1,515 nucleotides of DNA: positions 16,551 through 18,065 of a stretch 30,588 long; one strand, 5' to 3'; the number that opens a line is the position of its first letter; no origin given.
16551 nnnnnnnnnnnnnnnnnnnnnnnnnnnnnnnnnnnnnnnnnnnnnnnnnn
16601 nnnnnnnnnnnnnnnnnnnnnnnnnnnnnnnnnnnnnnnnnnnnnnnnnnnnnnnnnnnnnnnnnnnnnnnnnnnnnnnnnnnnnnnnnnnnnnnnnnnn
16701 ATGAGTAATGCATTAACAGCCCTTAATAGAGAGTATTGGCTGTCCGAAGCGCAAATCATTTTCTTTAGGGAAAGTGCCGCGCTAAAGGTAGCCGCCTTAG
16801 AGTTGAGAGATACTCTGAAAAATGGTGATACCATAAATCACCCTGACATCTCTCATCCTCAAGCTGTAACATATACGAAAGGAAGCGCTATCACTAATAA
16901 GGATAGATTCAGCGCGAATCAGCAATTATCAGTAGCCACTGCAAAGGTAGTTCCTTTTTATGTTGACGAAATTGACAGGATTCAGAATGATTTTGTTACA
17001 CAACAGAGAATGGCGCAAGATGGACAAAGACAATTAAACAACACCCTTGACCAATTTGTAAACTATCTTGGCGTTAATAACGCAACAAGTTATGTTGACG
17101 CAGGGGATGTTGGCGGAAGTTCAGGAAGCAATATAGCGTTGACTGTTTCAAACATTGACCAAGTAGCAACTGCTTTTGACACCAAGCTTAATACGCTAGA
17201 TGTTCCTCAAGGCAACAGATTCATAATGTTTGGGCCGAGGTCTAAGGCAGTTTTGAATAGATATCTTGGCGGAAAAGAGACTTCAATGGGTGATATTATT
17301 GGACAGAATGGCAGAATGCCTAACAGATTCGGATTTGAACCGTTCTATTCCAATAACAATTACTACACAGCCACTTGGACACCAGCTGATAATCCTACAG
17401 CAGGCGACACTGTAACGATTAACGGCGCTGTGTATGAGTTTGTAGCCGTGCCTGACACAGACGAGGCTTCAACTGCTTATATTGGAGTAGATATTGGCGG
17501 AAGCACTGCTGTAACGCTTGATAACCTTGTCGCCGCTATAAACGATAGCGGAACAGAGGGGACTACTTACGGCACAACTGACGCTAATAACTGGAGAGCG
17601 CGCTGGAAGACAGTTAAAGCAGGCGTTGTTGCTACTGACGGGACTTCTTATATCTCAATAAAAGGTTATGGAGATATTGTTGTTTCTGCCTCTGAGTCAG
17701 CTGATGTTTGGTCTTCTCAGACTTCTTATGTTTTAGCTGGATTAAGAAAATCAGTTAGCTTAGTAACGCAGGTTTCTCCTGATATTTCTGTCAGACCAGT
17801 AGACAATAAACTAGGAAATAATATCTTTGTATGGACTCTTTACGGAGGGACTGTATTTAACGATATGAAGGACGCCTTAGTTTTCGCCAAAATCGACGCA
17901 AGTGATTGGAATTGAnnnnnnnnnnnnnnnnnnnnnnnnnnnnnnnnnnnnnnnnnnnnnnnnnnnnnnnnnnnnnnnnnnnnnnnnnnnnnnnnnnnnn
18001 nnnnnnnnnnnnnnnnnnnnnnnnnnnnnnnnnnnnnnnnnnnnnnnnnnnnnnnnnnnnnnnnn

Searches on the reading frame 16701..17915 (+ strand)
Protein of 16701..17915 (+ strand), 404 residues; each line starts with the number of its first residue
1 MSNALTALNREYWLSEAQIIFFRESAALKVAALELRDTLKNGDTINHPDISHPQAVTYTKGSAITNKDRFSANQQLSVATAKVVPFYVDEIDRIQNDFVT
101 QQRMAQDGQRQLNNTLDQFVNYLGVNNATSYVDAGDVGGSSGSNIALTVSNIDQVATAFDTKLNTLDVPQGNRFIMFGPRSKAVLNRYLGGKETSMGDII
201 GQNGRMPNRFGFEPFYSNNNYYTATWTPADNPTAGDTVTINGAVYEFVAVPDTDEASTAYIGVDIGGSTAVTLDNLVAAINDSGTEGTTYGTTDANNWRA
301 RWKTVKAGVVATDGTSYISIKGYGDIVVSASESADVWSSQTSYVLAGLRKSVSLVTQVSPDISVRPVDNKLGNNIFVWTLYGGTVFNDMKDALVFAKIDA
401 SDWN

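Call 8: search_protein_families(library=phrogs, proteins=[window:16701-17915:+], max_evalue=0.01)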
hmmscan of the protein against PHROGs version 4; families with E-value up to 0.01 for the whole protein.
window:16701-17915:+ (404 aa): 1 family
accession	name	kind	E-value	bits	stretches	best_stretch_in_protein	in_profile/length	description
phrog_267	-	head and packaging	8.5e-14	52.5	1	36-233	65-266/410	major head protein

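Call 9: search_protein_families(library=pfam, proteins=[window:16701-17915:+], max_evalue=0.01)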
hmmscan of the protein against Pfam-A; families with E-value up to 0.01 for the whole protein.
window:16701-17915:+ (404 aa): 0 families

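Call 11: find_related_loci(query=window:16701-17915:+, collection=viral_contigs, flank=4000)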
Query window:16701-17915:+ (404 aa) in viral_contigs; peptide patterns used: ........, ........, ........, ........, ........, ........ (x = any residue, [..] = any of these).
14 stretches matched a pattern, but none encodes a relative of the query by tblastn (E <= 1e-3).

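Call 12: find_homologous_proteins(query=window:16701-17915:+, max_evalue=0.00001)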
Query window:16701-17915:+ (404 aa): 202 proteins with E <= 0.00001 among 6701 candidates; the best 120 are listed.
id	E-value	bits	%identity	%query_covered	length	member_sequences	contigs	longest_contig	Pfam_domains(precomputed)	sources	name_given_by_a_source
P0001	4.7e-264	893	100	100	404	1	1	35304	-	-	-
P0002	1.9e-239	812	89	100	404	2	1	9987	-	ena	-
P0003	1.7e-191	654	72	100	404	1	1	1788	-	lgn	-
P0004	2.6e-191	654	72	100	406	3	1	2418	-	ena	-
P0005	2.1e-169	582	67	100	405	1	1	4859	-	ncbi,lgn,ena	-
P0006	1.4e-161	556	65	96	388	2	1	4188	-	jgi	-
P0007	6.3e-155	534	74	80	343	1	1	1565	-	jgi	jgi:hypothetical protein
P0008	1.3e-154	533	62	100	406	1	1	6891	-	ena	-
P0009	1.6e-152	526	62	96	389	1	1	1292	-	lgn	-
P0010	3.9e-144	499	57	99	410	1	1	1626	-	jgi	-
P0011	1.1e-141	491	58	96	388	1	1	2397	-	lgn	-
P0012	7.8e-141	488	75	74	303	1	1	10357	-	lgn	-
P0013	2.4e-139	483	57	100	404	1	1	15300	-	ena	-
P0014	2.2e-129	450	56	100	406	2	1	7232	-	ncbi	-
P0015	5.5e-123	429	56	96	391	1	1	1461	-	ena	-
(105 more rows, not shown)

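Call 14: find_encoding_contigs(protein=P0002, flank=3000, max_places=3)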
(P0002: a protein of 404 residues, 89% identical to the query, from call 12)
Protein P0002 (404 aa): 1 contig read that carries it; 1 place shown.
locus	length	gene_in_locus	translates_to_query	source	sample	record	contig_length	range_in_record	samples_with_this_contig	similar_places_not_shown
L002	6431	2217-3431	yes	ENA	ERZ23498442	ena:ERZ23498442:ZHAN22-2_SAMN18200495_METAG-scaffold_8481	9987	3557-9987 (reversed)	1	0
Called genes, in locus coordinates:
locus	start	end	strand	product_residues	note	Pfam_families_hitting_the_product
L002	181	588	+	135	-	-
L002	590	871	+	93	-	-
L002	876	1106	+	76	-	-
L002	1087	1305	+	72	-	-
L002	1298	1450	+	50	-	-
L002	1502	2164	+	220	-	-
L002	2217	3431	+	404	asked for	-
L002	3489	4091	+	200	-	-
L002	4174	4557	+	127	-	-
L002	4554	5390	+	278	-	PF00112:Peptidase_C1 (weak)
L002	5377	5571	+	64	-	-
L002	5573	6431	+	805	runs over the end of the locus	-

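Call 15: find_encoding_contigs(protein=P0005, flank=3000, max_places=3)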
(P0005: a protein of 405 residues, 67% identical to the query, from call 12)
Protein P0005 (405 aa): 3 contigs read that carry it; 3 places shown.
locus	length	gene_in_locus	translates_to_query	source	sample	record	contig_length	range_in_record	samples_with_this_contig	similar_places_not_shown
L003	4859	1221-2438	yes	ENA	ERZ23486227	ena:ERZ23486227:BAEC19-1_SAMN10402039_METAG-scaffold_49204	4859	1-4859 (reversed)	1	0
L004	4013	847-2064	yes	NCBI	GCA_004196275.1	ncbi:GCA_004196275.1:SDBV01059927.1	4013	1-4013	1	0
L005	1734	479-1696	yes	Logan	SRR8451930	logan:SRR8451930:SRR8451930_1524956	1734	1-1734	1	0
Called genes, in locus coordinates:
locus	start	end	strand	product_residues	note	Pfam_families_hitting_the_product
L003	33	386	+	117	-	-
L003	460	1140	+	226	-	-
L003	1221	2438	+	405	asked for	-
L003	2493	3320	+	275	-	-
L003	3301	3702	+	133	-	-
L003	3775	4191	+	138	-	-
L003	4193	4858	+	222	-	?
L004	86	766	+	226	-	-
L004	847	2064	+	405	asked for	-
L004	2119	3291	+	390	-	-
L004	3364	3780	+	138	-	-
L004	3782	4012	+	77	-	?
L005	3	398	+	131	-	?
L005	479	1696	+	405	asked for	-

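Call 16: find_encoding_contigs(protein=P0008, flank=3000, max_places=3)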
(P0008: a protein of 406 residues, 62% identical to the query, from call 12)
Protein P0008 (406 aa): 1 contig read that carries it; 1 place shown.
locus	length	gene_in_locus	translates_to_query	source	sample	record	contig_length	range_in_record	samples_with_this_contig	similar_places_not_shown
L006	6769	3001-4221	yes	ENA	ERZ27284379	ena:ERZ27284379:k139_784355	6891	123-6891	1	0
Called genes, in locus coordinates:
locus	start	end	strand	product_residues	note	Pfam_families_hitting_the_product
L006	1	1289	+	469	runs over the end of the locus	?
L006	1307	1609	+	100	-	-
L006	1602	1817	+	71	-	-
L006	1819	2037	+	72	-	-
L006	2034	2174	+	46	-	-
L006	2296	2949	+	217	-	-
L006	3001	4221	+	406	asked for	-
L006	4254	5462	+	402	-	-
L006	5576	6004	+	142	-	-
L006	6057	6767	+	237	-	?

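Call 17: find_encoding_contigs(protein=P0013, flank=3000, max_places=3)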
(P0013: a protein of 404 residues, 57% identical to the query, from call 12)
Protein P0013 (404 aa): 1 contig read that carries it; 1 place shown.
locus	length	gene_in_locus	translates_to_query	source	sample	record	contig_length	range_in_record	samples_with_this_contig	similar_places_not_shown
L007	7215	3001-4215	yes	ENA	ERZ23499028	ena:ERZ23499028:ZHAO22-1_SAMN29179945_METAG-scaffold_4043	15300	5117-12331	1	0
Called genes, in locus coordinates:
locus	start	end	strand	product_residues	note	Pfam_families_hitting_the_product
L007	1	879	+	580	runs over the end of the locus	-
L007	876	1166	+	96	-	-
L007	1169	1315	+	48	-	-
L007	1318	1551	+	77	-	-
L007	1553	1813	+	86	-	-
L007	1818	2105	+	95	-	-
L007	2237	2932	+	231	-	-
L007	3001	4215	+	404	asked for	-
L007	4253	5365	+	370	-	-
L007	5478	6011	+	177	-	-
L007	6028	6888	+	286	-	-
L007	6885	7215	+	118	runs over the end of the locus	-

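Call 22: find_encoding_contigs(protein=P0012, flank=3000, max_places=3)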
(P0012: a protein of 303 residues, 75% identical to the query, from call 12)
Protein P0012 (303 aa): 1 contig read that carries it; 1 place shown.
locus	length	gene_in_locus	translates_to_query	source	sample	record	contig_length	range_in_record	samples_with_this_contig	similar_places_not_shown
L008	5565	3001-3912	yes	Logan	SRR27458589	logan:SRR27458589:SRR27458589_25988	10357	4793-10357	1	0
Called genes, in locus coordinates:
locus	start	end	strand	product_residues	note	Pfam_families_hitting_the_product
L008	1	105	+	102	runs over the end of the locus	-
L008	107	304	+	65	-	-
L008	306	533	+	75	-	-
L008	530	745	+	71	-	-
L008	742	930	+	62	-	-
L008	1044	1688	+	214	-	-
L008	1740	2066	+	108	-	-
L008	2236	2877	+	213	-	-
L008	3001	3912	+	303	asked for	-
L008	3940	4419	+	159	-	-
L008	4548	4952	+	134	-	-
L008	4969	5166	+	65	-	-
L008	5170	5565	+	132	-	?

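Call 23: find_encoding_contigs(protein=P0004, flank=3000, max_places=3)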
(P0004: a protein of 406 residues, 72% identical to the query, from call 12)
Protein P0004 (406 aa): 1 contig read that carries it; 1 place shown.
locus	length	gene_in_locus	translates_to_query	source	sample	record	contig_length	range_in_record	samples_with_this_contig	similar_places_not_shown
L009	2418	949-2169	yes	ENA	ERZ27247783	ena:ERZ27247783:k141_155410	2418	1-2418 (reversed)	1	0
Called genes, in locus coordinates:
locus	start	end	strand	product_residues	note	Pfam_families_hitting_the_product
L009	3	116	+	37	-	?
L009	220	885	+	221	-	-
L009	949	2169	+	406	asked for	-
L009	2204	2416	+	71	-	?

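Call 24: find_encoding_contigs(protein=P0006, flank=3000, max_places=3)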
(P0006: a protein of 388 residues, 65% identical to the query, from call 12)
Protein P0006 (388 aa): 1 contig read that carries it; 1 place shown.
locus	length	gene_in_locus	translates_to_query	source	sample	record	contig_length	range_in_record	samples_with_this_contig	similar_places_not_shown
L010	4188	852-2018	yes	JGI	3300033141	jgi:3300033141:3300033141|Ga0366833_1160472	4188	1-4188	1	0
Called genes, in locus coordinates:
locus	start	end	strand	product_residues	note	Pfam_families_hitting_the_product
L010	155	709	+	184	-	-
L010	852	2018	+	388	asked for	-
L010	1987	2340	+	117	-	-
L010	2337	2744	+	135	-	-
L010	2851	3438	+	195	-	-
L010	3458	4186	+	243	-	?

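Call 56: find_related_loci(query=A1, collection=genome_contigs, flank=3000)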
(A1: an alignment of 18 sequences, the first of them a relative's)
Query A1 (404 aa) in genome_contigs; peptide patterns used: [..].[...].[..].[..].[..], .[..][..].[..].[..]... (x = any residue, [..] = any of these).
39 stretches matched a pattern; 1 encode a relative of the query (tblastn E <= 1e-3); 1 distinct loci.
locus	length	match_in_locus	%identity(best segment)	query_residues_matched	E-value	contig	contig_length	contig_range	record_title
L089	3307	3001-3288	64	1-96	1e-34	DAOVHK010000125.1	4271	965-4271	MAG TPA_asm: Clostridia bacterium isolate CSMAG_1339 CSMAG_1339_k141_3631547_length_4271_cov_6.0000, whole genome shotgu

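Call 57: find_related_loci(query=A1, collection=viral_contigs, flank=3000)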
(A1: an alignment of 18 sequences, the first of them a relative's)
Query A1 (404 aa) in viral_contigs; peptide patterns used: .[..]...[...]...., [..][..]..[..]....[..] (x = any residue, [..] = any of these).
103 stretches matched a pattern; 27 encode a relative of the query (tblastn E <= 1e-3); 27 distinct loci.
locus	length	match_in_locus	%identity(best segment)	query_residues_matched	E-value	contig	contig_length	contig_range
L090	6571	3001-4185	53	1-403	6e-121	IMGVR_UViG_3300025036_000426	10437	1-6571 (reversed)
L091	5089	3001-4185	48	1-404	1e-110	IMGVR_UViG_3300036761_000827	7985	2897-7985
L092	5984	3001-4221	48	1-404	8e-110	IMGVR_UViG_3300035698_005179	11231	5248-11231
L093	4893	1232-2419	45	1-403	1e-103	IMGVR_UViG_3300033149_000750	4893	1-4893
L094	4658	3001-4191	45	1-403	9e-95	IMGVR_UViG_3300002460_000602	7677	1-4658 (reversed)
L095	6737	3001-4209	43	1-403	6e-94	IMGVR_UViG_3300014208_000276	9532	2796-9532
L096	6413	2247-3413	43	1-393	5e-92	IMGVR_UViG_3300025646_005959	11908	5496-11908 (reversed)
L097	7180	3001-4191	43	1-403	6e-91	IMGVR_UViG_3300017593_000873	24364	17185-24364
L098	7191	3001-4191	43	1-403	6e-91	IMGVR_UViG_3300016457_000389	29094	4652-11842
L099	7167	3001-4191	43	1-403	6e-91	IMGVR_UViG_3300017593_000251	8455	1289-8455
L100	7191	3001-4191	41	1-403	2e-87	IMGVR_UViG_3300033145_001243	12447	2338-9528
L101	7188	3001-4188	43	3-403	2e-85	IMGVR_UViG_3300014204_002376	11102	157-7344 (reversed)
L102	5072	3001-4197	41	1-403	8e-84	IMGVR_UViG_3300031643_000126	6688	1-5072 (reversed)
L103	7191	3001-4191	43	1-403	5e-81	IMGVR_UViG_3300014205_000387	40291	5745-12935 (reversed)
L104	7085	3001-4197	39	2-403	1e-79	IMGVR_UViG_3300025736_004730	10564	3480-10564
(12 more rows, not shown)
